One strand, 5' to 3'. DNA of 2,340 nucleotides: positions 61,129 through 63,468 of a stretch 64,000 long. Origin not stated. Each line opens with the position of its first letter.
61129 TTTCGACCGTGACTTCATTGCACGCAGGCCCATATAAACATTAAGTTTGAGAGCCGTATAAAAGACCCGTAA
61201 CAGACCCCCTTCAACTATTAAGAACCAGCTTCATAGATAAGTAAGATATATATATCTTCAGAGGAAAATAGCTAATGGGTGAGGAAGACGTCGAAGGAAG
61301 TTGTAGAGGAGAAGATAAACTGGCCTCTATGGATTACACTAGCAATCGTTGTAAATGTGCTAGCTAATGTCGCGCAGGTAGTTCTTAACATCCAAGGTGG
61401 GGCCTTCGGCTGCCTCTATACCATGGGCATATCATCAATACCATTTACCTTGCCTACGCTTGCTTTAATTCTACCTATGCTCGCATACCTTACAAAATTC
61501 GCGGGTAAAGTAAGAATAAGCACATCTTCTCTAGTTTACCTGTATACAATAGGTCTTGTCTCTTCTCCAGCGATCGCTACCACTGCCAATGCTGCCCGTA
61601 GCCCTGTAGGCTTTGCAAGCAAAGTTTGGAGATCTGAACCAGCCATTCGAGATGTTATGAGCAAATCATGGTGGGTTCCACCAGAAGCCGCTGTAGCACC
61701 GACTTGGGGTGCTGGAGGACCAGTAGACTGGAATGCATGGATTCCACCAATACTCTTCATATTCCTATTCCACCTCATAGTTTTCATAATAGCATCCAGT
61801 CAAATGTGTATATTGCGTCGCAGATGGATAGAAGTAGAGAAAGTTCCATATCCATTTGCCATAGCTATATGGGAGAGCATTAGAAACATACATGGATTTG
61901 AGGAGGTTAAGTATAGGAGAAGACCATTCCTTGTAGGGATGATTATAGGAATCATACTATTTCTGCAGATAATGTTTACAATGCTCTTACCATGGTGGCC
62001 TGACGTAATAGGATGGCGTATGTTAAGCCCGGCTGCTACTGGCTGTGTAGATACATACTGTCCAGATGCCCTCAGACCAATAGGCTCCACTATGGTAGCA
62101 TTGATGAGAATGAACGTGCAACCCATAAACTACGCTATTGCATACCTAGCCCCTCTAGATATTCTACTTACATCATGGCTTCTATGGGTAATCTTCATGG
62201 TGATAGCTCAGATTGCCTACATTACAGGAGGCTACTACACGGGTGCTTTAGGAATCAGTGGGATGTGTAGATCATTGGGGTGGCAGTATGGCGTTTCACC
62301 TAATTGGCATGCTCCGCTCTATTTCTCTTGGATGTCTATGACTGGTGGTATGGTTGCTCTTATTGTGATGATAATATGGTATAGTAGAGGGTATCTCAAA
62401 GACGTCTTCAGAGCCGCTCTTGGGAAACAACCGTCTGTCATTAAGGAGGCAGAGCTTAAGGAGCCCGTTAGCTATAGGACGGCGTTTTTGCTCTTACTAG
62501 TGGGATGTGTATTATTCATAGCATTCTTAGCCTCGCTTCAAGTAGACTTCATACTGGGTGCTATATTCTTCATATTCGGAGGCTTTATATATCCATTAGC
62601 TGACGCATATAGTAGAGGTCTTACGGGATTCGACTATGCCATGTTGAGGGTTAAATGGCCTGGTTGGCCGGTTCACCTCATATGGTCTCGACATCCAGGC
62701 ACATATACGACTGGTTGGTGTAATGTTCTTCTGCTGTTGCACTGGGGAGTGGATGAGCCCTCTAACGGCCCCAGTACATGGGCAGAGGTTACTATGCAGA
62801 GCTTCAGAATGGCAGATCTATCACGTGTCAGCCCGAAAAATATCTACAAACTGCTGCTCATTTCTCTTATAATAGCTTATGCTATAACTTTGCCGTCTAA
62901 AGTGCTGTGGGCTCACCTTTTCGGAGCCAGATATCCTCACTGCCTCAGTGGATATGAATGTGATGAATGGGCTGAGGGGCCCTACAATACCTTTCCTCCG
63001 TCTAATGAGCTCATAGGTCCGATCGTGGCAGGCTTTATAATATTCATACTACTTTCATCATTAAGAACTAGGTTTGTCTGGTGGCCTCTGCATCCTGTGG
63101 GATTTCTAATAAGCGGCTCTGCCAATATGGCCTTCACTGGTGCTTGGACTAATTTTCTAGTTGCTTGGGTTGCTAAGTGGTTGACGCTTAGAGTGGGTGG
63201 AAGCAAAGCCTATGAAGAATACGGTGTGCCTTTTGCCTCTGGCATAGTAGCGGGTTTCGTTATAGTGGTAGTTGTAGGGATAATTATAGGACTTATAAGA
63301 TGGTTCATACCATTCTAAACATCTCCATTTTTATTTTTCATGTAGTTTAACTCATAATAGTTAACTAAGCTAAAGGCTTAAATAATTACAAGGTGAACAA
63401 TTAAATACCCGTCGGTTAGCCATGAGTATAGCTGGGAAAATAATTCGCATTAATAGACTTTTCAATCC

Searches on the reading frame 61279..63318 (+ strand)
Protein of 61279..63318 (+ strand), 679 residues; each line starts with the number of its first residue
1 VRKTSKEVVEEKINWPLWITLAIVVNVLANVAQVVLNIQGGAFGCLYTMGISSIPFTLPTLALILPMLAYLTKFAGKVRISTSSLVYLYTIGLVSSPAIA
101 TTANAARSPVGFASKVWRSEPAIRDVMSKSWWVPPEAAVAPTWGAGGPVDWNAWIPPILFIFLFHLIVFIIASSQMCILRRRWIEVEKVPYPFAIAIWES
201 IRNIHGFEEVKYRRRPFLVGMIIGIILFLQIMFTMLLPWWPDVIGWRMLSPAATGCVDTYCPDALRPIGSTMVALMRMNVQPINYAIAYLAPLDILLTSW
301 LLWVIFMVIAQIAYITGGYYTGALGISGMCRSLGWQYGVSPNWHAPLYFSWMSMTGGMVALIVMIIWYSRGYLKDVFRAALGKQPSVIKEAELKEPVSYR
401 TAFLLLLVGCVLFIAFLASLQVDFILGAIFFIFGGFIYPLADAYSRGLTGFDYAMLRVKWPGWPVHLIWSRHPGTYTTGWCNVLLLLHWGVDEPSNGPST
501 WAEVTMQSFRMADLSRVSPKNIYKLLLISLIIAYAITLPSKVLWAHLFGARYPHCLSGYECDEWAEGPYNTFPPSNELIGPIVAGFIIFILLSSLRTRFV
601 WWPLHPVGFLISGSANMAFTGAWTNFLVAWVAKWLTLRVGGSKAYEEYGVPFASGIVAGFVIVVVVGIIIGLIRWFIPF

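Call 104: search_protein_families(library=pfam, proteins=[window:61279-63318:+], max_evalue=0.00001)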
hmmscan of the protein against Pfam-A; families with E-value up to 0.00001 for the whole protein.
window:61279-63318:+ (679 aa): 2 families
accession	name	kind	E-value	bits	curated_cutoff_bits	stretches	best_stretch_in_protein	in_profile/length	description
PF20581.3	DUF6785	-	4.1e-29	101.9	25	1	48-542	31-491/498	Family of unknown function (DUF6785)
PF20580.3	DUF6784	-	4.4e-19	69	26.4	1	582-673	4-92/101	Domain of unknown function (DUF6784)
